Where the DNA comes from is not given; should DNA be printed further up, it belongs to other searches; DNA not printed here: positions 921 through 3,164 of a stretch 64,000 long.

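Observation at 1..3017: AcoR-type enhancer-binding-protein regulator with degenerate GAFTGA and Walker B motifs, divergent from a luciferase-like monooxygenase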

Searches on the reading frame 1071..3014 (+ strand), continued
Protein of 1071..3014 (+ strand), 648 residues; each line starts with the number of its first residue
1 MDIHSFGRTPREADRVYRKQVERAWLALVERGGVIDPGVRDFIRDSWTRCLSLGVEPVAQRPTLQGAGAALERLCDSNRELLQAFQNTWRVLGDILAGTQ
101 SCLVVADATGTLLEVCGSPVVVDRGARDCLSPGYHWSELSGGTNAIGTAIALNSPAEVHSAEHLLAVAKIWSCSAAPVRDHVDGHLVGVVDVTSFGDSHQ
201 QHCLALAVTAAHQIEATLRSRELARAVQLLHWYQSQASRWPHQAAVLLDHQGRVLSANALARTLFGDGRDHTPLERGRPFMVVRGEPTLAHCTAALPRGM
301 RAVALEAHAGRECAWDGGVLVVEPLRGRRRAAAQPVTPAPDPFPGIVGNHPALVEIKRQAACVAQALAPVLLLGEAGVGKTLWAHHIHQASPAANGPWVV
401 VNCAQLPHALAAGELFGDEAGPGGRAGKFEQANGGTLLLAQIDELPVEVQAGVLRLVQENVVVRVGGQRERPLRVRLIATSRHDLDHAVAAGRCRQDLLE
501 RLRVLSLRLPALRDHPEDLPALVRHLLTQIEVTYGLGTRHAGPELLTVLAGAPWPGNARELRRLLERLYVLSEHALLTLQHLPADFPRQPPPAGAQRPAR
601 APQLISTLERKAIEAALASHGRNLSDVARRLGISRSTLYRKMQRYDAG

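Call 8: find_homologous_proteins(query=window:1071-3014:+, max_evalue=1e-20)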
Query window:1071-3014:+ (648 aa): 241 proteins with E <= 1e-20 among 8000 candidates; the best 120 are listed.
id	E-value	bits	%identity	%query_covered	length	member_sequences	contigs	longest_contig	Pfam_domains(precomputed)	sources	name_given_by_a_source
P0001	0.0e+0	1454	100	100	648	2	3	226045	PF00158.33,PF25601.2,PF01590.33,PF02954.26,PF13518.13,PF18024.8,PF14532.13,PF26965.1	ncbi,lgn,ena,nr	ncbi:MAG: sigma-54-dependent Fis family transcriptional regulator [Gammaproteobacteria bacterium]|nr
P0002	0.0e+0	1074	76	100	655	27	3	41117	PF00158.33,PF25601.2,PF01590.33,PF02954.26,PF18024.8,PF14532.13,PF26965.1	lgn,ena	-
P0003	2.4e-250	851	63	100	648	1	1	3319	PF00158.33,PF25601.2,PF01590.33,PF02954.26,PF18024.8,PF14532.13,PF26965.1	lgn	-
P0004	2.1e-248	844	62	100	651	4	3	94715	PF00158.33,PF13384.13,PF07724.21,PF25601.2,PF01590.33,PF02954.26,PF13518.13,PF14532.13,PF07728.21,PF26965.1,PF01078.28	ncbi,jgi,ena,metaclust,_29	metaclust:\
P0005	1.2e-247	842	63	100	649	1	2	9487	PF00158.33,PF25601.2,PF01590.33,PF02954.26,PF18024.8,PF14532.13,PF26965.1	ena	-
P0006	7.9e-247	839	62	100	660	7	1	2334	PF00158.33,PF13384.13,PF25601.2,PF01590.33,PF02954.26,PF13518.13,PF00004.36,PF14532.13,PF07728.21,PF26965.1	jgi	jgi:transcriptional regulator of acetoin/glycerol metabolism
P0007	2.1e-246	838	64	100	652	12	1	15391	PF00158.33,PF25601.2,PF01590.33,PF02954.26,PF18024.8,PF14532.13,PF26965.1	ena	-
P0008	2.0e-243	828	61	100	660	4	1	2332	PF00158.33,PF13384.13,PF25601.2,PF01590.33,PF02954.26,PF13518.13,PF18024.8,PF14532.13,PF26965.1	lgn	-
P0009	5.2e-241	820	62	100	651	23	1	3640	PF00158.33,PF13384.13,PF25601.2,PF01590.33,PF02954.26,PF13518.13,PF02796.22,PF18024.8,PF14532.13,PF26965.1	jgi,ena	-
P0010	1.4e-239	815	59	100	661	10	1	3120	PF00158.33,PF13384.13,PF25601.2,PF01590.33,PF02954.26,PF13518.13,PF14532.13,PF07728.21,PF26965.1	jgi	-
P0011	2.3e-239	814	60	100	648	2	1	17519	PF00158.33,PF13384.13,PF25601.2,PF01590.33,PF02954.26,PF13518.13,PF14532.13,PF26965.1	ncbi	-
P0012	4.7e-238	810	61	100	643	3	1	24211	PF00158.33,PF13384.13,PF25601.2,PF01590.33,PF02954.26,PF13518.13,PF00004.36,PF14532.13,PF26965.1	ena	-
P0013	1.7e-236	805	61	100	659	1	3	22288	PF00158.33,PF25601.2,PF01590.33,PF02954.26,PF18024.8,PF14532.13,PF26965.1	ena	-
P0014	5.8e-235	800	61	100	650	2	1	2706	PF00158.33,PF13384.13,PF13936.13,PF25601.2,PF01590.33,PF02954.26,PF02796.22,PF18024.8,PF14532.13,PF07728.21,PF26965.1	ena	-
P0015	4.0e-234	797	61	100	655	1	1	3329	PF00158.33,PF25601.2,PF01590.33,PF02954.26,PF18024.8,PF14532.13,PF26965.1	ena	-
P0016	5.8e-233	793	60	100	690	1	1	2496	PF00158.33,PF13384.13,PF25601.2,PF01590.33,PF02954.26,PF18024.8,PF14532.13,PF26965.1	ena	-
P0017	3.6e-232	791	59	100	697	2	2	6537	PF13384.13,PF13518.13,PF14532.13,PF00158.33,PF13936.13,PF13551.13,PF25601.2,PF01590.33,PF02954.26,PF18024.8,PF26965.1,PF01078.28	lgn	-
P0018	1.5e-221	755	57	100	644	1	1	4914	PF12840.14,PF00158.33,PF13384.13,PF25601.2,PF01590.33,PF02954.26,PF13518.13,PF14532.13,PF26965.1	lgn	-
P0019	1.0e-218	746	57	100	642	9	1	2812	PF00158.33,PF13384.13,PF25601.2,PF01590.33,PF02954.26,PF13518.13,PF14532.13,PF26965.1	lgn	-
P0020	2.6e-216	738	56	100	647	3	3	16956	PF00158.33,PF13384.13,PF25601.2,PF01590.33,PF02954.26,PF13518.13,PF14532.13,PF26965.1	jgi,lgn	-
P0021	6.7e-215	734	56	100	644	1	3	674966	PF00158.33,PF13384.13,PF25601.2,PF01590.33,PF02954.26,PF13518.13,PF14532.13,PF26965.1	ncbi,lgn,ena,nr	ncbi:MAG TPA: sigma 54-interacting transcriptional regulator [Gammaproteobacteria bacterium]|nr:sigm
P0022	2.2e-212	725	56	100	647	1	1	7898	PF00158.33,PF13384.13,PF25601.2,PF01590.33,PF02954.26,PF13518.13,PF14532.13,PF26965.1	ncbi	ncbi:MAG: sigma-54-dependent Fis family transcriptional regulator [Gammaproteobacteria bacterium]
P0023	8.8e-211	720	55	100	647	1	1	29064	PF00158.33,PF13384.13,PF25601.2,PF01590.33,PF02954.26,PF13518.13,PF14532.13,PF26965.1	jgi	-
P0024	4.1e-209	714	55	100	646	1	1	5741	PF00158.33,PF13384.13,PF25601.2,PF01590.33,PF02954.26,PF13518.13,PF18024.8,PF14532.13,PF26965.1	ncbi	-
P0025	2.0e-204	699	55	100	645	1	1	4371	PF00158.33,PF13384.13,PF25601.2,PF01590.33,PF02954.26,PF02796.22,PF18024.8,PF14532.13,PF26965.1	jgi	-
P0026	2.7e-202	692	56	100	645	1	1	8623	PF00158.33,PF13384.13,PF25601.2,PF01590.33,PF02954.26,PF18024.8,PF14532.13,PF26965.1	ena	-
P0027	1.1e-201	690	55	100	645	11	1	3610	PF00158.33,PF13384.13,PF25601.2,PF01590.33,PF02954.26,PF02796.22,PF18024.8,PF14532.13,PF26965.1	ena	-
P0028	1.8e-201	689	55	100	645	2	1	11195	PF00158.33,PF13384.13,PF25601.2,PF01590.33,PF02954.26,PF02796.22,PF18024.8,PF14532.13,PF26965.1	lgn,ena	-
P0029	7.2e-195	667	51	100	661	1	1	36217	PF00158.33,PF13384.13,PF25601.2,PF01590.33,PF02954.26,PF13518.13,PF00004.36,PF14532.13,PF07728.21,PF26965.1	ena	-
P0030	9.9e-193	660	50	100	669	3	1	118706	PF13384.13,PF13518.13,PF00004.36,PF14532.13,PF07728.21,PF00158.33,PF07724.21,PF25601.2,PF01590.33,PF02954.26,PF18024.8,PF26965.1,PF13556.13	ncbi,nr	ncbi:MAG: sigma-54-dependent Fis family transcriptional regulator [Gammaproteobacteria bacterium]|nr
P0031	1.6e-188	646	53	100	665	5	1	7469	PF00158.33,PF25601.2,PF01590.33,PF02954.26,PF02796.22,PF18024.8,PF14532.13,PF26965.1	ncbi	-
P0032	1.3e-183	630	53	100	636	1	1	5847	PF00158.33,PF13384.13,PF25601.2,PF01590.33,PF02954.26,PF13518.13,PF14532.13,PF26965.1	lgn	-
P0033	4.3e-182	625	69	68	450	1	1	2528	PF00158.33,PF25601.2,PF02954.26,PF18024.8,PF14532.13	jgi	jgi:DNA-binding NtrC family response regulator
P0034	2.9e-179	616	49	99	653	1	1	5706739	PF00158.33,PF25601.2,PF01590.33,PF02954.26,PF14532.13,PF26965.1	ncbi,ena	-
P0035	7.5e-171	588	48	100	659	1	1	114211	PF00158.33,PF07724.21,PF25601.2,PF01590.33,PF02954.26,PF02796.22,PF18024.8,PF00004.36,PF14532.13,PF07728.21,PF26965.1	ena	-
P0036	6.5e-170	585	47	99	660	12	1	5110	PF00158.33,PF25601.2,PF01590.33,PF02954.26,PF18024.8,PF00004.36,PF14532.13,PF07728.21,PF26965.1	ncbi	-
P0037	1.6e-167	577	47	99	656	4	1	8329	PF00158.33,PF25601.2,PF01590.33,PF02954.26,PF02796.22,PF14532.13,PF26965.1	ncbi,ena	-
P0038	2.2e-167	577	47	99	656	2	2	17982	PF00158.33,PF25601.2,PF01590.33,PF02954.26,PF14532.13,PF26965.1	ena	-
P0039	3.4e-167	576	46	100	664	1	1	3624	PF00158.33,PF25601.2,PF01590.33,PF02954.26,PF02796.22,PF18024.8,PF14532.13,PF07728.21,PF26965.1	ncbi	ncbi:MAG: sigma-54-dependent Fis family transcriptional regulator [Gammaproteobacteria bacterium]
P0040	2.2e-166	573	48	100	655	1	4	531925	PF00158.33,PF07724.21,PF25601.2,PF01590.33,PF02954.26,PF18024.8,PF13542.13,PF14532.13,PF07728.21,PF26965.1,PF13556.13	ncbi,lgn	-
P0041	4.0e-164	566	45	100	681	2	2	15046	PF13384.13,PF13518.13,PF02796.22,PF00004.36,PF14532.13,PF07728.21,PF00158.33,PF25601.2,PF01590.33,PF02954.26,PF18024.8,PF26965.1,PF01078.28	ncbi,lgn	ncbi:MAG: sigma-54-dependent Fis family transcriptional regulator [Porticoccaceae bacterium]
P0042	1.3e-162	561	46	99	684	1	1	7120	PF00158.33,PF25601.2,PF01590.33,PF02954.26,PF14532.13,PF07728.21,PF26965.1,PF01078.28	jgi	-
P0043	1.3e-153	531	45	100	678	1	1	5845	PF13518.13,PF00004.36,PF14532.13,PF07728.21,PF00158.33,PF07724.21,PF25601.2,PF01590.33,PF02954.26,PF18024.8,PF26965.1,PF01078.28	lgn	-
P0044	8.7e-152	525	44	98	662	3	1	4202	PF00158.33,PF07724.21,PF25601.2,PF01590.33,PF02954.26,PF18024.8,PF00004.36,PF14532.13,PF07728.21,PF26965.1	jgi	-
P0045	5.1e-151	522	45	98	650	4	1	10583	PF00158.33,PF07724.21,PF25601.2,PF01590.33,PF02954.26,PF18024.8,PF00004.36,PF14532.13,PF07728.21,PF26965.1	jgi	jgi:transcriptional regulator of acetoin/glycerol metabolism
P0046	7.9e-149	515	45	97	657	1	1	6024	PF00158.33,PF07724.21,PF25601.2,PF01590.33,PF02954.26,PF00004.36,PF14532.13,PF07728.21,PF26965.1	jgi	jgi:sigma-54 dependent transcriptional regulator, acetoin dehydrogenase operon transcriptional activ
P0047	9.9e-147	508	46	97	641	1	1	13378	PF00158.33,PF13384.13,PF25601.2,PF01590.33,PF02954.26,PF18024.8,PF14532.13,PF07728.21,PF26965.1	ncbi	ncbi:MAG: sigma-54-dependent Fis family transcriptional regulator [Gammaproteobacteria bacterium]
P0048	6.9e-145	502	53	76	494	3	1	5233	PF00158.33,PF13384.13,PF25601.2,PF02954.26,PF13518.13,PF14532.13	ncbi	-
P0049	1.8e-143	498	50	78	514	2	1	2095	PF00158.33,PF01590.33,PF14532.13,PF07728.21,PF26965.1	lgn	-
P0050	1.7e-142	494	44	97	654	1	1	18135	PF00158.33,PF25601.2,PF01590.33,PF02954.26,PF18024.8,PF14532.13,PF26965.1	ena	-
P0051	9.0e-141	489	44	97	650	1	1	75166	PF00158.33,PF07724.21,PF25601.2,PF01590.33,PF02954.26,PF13518.13,PF18024.8,PF00004.36,PF14532.13,PF07728.21,PF26965.1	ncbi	-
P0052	3.5e-137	477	45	97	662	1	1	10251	PF13384.13,PF13518.13,PF00004.36,PF14532.13,PF07728.21,PF00158.33,PF07724.21,PF25601.2,PF01590.33,PF02954.26,PF18024.8,PF26965.1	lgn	-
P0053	8.5e-129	449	48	78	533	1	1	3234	PF00158.33,PF13384.13,PF07724.21,PF25601.2,PF01590.33,PF02954.26,PF02796.22,PF18024.8,PF14532.13,PF07728.21,PF26965.1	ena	-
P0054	3.2e-123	431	48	69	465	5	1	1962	PF00158.33,PF01590.33,PF14532.13,PF26965.1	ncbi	ncbi:MAG: sigma 54-interacting transcriptional regulator, partial [Gammaproteobacteria bacterium]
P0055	6.2e-98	347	37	98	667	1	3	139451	PF00158.33,PF07724.21,PF25601.2,PF01590.33,PF02954.26,PF14532.13,PF07728.21,PF26965.1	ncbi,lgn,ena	-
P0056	1.2e-92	330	35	99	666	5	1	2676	PF00158.33,PF07724.21,PF25601.2,PF01590.33,PF02954.26,PF00004.36,PF14532.13,PF07728.21,PF26965.1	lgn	-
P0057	4.1e-92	328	36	97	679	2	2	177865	PF00158.33,PF07724.21,PF25601.2,PF01590.33,PF02954.26,PF14532.13,PF07728.21,PF26965.1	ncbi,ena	-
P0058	6.3e-91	324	39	73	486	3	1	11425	PF00158.33,PF07724.21,PF01590.33,PF14532.13,PF07728.21,PF26965.1,PF01078.28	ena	-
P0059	6.1e-90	321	37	94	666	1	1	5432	PF00158.33,PF07724.21,PF25601.2,PF01590.33,PF02954.26,PF14532.13,PF07728.21,PF26965.1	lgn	-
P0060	5.9e-85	304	34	94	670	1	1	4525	PF00158.33,PF07724.21,PF25601.2,PF01590.33,PF02954.26,PF14532.13,PF07728.21,PF26965.1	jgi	jgi:transcriptional regulator of acetoin/glycerol metabolism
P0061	5.7e-84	301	34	94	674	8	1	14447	PF00158.33,PF25601.2,PF01590.33,PF02954.26,PF14532.13,PF07728.21,PF26965.1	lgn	-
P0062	9.0e-84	300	32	97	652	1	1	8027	PF13188.14,PF00493.30,PF00004.36,PF14532.13,PF07728.21,PF00158.33,PF07724.21,PF25601.2,PF01590.33,PF02954.26,PF07726.18,PF18024.8,PF00989.32,PF26965.1,PF01078.28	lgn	-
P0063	9.3e-84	300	33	94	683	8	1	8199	PF00158.33,PF25601.2,PF01590.33,PF02954.26,PF14532.13,PF07728.21,PF26965.1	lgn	-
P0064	1.1e-83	300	34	96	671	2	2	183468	PF00158.33,PF25601.2,PF01590.33,PF02954.26,PF14532.13,PF07728.21,PF26965.1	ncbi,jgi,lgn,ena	-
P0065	2.6e-81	292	34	94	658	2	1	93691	PF00158.33,PF25601.2,PF01590.33,PF02954.26,PF14532.13,PF07728.21,PF26965.1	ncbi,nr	ncbi:sigma-54-dependent Fis family transcriptional regulator [Paracoccus sp. IB05]|nr:sigma-54-depen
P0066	5.1e-70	255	32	93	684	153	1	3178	PF00158.33,PF07724.21,PF25601.2,PF02954.26,PF08448.17,PF14532.13,PF07728.21,PF26965.1,PF01078.28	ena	-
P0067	6.0e-70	255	32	96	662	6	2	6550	PF00158.33,PF25601.2,PF02954.26,PF14532.13,PF26965.1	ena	-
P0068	8.0e-68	248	34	95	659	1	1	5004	PF00158.33,PF07724.21,PF25601.2,PF01590.33,PF02954.26,PF14532.13,PF07728.21,PF26965.1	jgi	jgi:sigma-54 dependent transcriptional regulator, acetoin dehydrogenase operon transcriptional activ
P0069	2.3e-66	243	33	95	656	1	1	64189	PF00158.33,PF25601.2,PF01590.33,PF02954.26,PF14532.13,PF07728.21,PF26965.1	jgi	jgi:sigma-54 dependent transcriptional regulator, acetoin dehydrogenase operon transcriptional activ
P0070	8.6e-66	241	32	93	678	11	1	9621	PF00158.33,PF25601.2,PF01590.33,PF02954.26,PF14532.13,PF07728.21,PF26965.1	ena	-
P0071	7.8e-65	238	30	96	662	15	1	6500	PF00158.33,PF25601.2,PF01590.33,PF02954.26,PF00989.32,PF14532.13,PF07728.21,PF26965.1,PF01078.28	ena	-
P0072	1.8e-64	237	32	93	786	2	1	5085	PF00158.33,PF25601.2,PF01590.33,PF02954.26,PF14532.13,PF07728.21,PF26965.1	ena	-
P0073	1.8e-64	237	32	93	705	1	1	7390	PF00158.33,PF25601.2,PF01590.33,PF02954.26,PF14532.13,PF07728.21,PF26965.1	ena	-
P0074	4.1e-64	235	31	89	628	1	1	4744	PF00158.33,PF25601.2,PF01590.33,PF02954.26,PF14532.13,PF26965.1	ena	-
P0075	5.1e-64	235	31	95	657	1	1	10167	PF00158.33,PF07724.21,PF25601.2,PF01590.33,PF02954.26,PF14532.13,PF07728.21,PF26965.1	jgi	jgi:sigma-54 dependent transcriptional regulator, acetoin dehydrogenase operon transcriptional activ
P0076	6.7e-64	235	33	95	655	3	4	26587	PF00158.33,PF25601.2,PF01590.33,PF02954.26,PF14532.13,PF07728.21,PF26965.1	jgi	jgi:transcriptional regulator of acetoin/glycerol metabolism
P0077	8.1e-64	234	32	95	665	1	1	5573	PF00158.33,PF13384.13,PF07724.21,PF25601.2,PF01590.33,PF02954.26,PF14532.13,PF07728.21,PF26965.1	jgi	jgi:sigma-54 dependent transcriptional regulator, acetoin dehydrogenase operon transcriptional activ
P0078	1.0e-63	234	31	95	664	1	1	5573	PF00158.33,PF13384.13,PF07724.21,PF25601.2,PF01590.33,PF02954.26,PF14532.13,PF07728.21,PF26965.1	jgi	jgi:sigma-54 dependent transcriptional regulator, acetoin dehydrogenase operon transcriptional activ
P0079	1.2e-63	234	32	95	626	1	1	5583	PF00158.33,PF25601.2,PF01590.33,PF02954.26,PF14532.13,PF07728.21,PF26965.1,PF13556.13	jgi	jgi:transcriptional regulator of acetoin/glycerol metabolism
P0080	4.1e-63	232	32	94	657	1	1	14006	PF00158.33,PF07724.21,PF25601.2,PF01590.33,PF02954.26,PF14532.13,PF07728.21,PF26965.1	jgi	jgi:sigma-54 dependent transcriptional regulator, acetoin dehydrogenase operon transcriptional activ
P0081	9.3e-63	231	32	93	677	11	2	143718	PF00158.33,PF25601.2,PF01590.33,PF02954.26,PF14532.13,PF07728.21,PF26965.1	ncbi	-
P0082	1.2e-62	231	32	93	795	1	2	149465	PF00158.33,PF25601.2,PF01590.33,PF02954.26,PF14532.13,PF07728.21,PF26965.1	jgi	jgi:transcriptional regulator of acetoin/glycerol metabolism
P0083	3.5e-62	229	32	94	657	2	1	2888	PF00158.33,PF25601.2,PF01590.33,PF02954.26,PF14532.13,PF07728.21,PF26965.1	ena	-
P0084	4.8e-62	229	32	93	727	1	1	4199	PF00158.33,PF25601.2,PF01590.33,PF02954.26,PF14532.13,PF07728.21,PF26965.1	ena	-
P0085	1.0e-61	227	33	96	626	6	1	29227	PF00158.33,PF25601.2,PF01590.33,PF02954.26,PF14532.13,PF07728.21,PF26965.1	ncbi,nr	ncbi:MAG: sigma-54-dependent Fis family transcriptional regulator [Rhodanobacteraceae bacterium]|nr:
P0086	1.7e-61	227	33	96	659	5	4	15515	PF00158.33,PF07724.21,PF25601.2,PF01590.33,PF02954.26,PF14532.13,PF07728.21,PF26965.1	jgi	jgi:transcriptional regulator of acetoin/glycerol metabolism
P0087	1.8e-61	227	32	95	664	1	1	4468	PF00158.33,PF07724.21,PF25601.2,PF01590.33,PF02954.26,PF14532.13,PF07728.21,PF26965.1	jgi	jgi:sigma-54 dependent transcriptional regulator, acetoin dehydrogenase operon transcriptional activ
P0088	2.2e-61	226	31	94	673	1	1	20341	PF00158.33,PF25601.2,PF01590.33,PF02954.26,PF14532.13,PF07728.21,PF26965.1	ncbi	ncbi:MAG: sigma-54-dependent transcriptional regulator EatR [Nevskia sp.]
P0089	2.7e-61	226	32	96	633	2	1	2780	PF00158.33,PF25601.2,PF01590.33,PF02954.26,PF14532.13,PF07728.21,PF26965.1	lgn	-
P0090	5.9e-61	225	32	95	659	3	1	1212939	PF00158.33,PF07724.21,PF25601.2,PF01590.33,PF02954.26,PF14532.13,PF07728.21,PF26965.1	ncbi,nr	ncbi:MAG: sigma-54-dependent Fis family transcriptional regulator [Proteobacteria bacterium]|nr:sigm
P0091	6.3e-61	225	31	95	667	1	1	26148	PF00158.33,PF07724.21,PF25601.2,PF01590.33,PF02954.26,PF14532.13,PF07728.21,PF26965.1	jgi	jgi:sigma-54 dependent transcriptional regulator, acetoin dehydrogenase operon transcriptional activ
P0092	1.6e-60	223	33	96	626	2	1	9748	PF00158.33,PF25601.2,PF01590.33,PF02954.26,PF14532.13,PF07728.21,PF26965.1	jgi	jgi:transcriptional regulator of acetoin/glycerol metabolism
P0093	2.0e-60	223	30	94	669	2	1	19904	PF00158.33,PF25601.2,PF01590.33,PF02954.26,PF14532.13,PF07728.21,PF26965.1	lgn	-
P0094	5.9e-60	222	29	93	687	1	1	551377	PF00158.33,PF25601.2,PF01590.33,PF02954.26,PF14532.13,PF07728.21,PF26965.1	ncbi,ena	-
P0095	6.0e-60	222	32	95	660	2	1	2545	PF00158.33,PF07724.21,PF25601.2,PF01590.33,PF02954.26,PF14532.13,PF07728.21,PF26965.1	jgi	jgi:sigma-54 dependent transcriptional regulator, acetoin dehydrogenase operon transcriptional activ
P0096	1.7e-59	220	37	43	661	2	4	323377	PF00158.33,PF07724.21,PF25601.2,PF01590.33,PF02954.26,PF14532.13,PF07728.21,PF26965.1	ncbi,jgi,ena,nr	ncbi:MAG TPA: sigma-54-dependent Fis family transcriptional regulator [Steroidobacteraceae bacterium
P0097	1.8e-59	220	33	93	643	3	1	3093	PF00158.33,PF25601.2,PF01590.33,PF02954.26,PF14532.13,PF07728.21,PF26965.1,PF13556.13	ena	-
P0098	1.8e-59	220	30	93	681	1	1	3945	PF00158.33,PF25601.2,PF01590.33,PF02954.26,PF14532.13,PF07728.21,PF26965.1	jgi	-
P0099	3.9e-59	219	30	95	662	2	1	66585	PF00158.33,PF07724.21,PF25601.2,PF01590.33,PF02954.26,PF14532.13,PF07728.21,PF26965.1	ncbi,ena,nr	ncbi:MAG TPA: sigma-54-dependent Fis family transcriptional regulator [Steroidobacteraceae bacterium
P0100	6.4e-59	218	32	95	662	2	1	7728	PF00158.33,PF07724.21,PF25601.2,PF01590.33,PF02954.26,PF14532.13,PF07728.21,PF26965.1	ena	-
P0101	9.4e-59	218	30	95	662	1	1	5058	PF00158.33,PF07724.21,PF25601.2,PF01590.33,PF02954.26,PF14532.13,PF07728.21,PF26965.1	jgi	jgi:transcriptional regulator of acetoin/glycerol metabolism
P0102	2.0e-58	217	38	43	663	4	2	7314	PF00158.33,PF07724.21,PF25601.2,PF01590.33,PF02954.26,PF14532.13,PF07728.21,PF26965.1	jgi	jgi:transcriptional regulator of acetoin/glycerol metabolism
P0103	9.1e-58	214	31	94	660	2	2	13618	PF00158.33,PF07724.21,PF25601.2,PF01590.33,PF02954.26,PF14532.13,PF07728.21,PF26965.1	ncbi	-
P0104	1.5e-57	214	33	96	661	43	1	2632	PF00158.33,PF25601.2,PF01590.33,PF02954.26,PF14532.13,PF07728.21,PF01078.28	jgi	jgi:transcriptional regulator of acetoin/glycerol metabolism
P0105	1.9e-56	210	30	93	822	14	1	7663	PF00158.33,PF07724.21,PF25601.2,PF01590.33,PF02954.26,PF14532.13,PF07728.21,PF26965.1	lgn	-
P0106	6.3e-55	205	31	95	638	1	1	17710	PF00158.33,PF25601.2,PF01590.33,PF02954.26,PF14532.13,PF07728.21,PF26965.1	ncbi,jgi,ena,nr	ncbi:MAG TPA: sigma-54-dependent Fis family transcriptional regulator [Burkholderiaceae bacterium]|n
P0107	2.8e-54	203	34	93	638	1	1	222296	PF00158.33,PF25601.2,PF01590.33,PF02954.26,PF14532.13,PF07728.21,PF26965.1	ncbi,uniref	ncbi:sigma-54-dependent Fis family transcriptional regulator [Xanthobacter sp. KR7-65]|uniref:sigma-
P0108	3.9e-53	199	36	83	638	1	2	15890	PF00158.33,PF25601.2,PF02954.26,PF14532.13,PF26965.1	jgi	jgi:sigma-54 dependent transcriptional regulator, acetoin dehydrogenase operon transcriptional activ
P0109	1.0e-52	198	40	47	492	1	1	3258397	PF13426.14,PF00158.33,PF25601.2,PF02954.26,PF08448.17,PF14532.13,PF07728.21,PF01078.28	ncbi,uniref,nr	ncbi:sigma-54 interaction domain-containing protein [Variovorax terrae]|uniref:Sigma 54-interacting 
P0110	7.2e-52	195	33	79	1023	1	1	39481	PF13185.13,PF00158.33,PF25601.2,PF01590.33,PF02954.26,PF07726.18,PF18024.8,PF13424.13,PF13492.13,PF14532.13,PF07728.21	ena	-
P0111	1.1e-50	191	40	46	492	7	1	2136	PF00158.33,PF07724.21,PF25601.2,PF02954.26,PF18024.8,PF14532.13,PF07728.21,PF00072.31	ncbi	-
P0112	5.4e-50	189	41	47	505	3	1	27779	PF00158.33,PF25601.2,PF02954.26,PF08448.17,PF14532.13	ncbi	-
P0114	1.8e-49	187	43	38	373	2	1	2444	PF00158.33,PF25601.2,PF02954.26,PF14532.13,PF07728.21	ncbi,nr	ncbi:MAG TPA: sigma-54 dependent transcriptional regulator, partial [Rhodocyclaceae bacterium]|nr:si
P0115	2.9e-49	186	40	46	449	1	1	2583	PF00158.33,PF25601.2,PF02954.26,PF14532.13,PF07728.21,PF00072.31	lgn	-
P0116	3.6e-49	186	38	48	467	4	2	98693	PF00158.33,PF25601.2,PF02954.26,PF14532.13,PF07728.21,PF00072.31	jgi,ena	-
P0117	4.3e-49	186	41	46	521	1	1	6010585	PF00158.33,PF25601.2,PF02954.26,PF14532.13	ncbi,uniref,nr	ncbi:sigma 54-interacting transcriptional regulator [Roseateles sp. DAIF2]|uniref:sigma-54 interacti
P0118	8.9e-49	185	38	47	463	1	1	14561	PF00158.33,PF25601.2,PF02954.26,PF18024.8,PF00004.36,PF14532.13,PF07728.21,PF00072.31,PF01078.28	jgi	jgi:DNA-binding NtrC family response regulator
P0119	1.6e-48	184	41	44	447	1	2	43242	PF00158.33,PF25601.2,PF02954.26,PF14532.13,PF07728.21,PF00072.31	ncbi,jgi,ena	ncbi:MAG: sigma-54 dependent transcriptional regulator [Sterolibacterium sp.]|jgi:two-component syst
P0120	1.8e-48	184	40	44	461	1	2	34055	PF00158.33,PF25601.2,PF02954.26,PF14532.13,PF07728.21,PF00072.31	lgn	-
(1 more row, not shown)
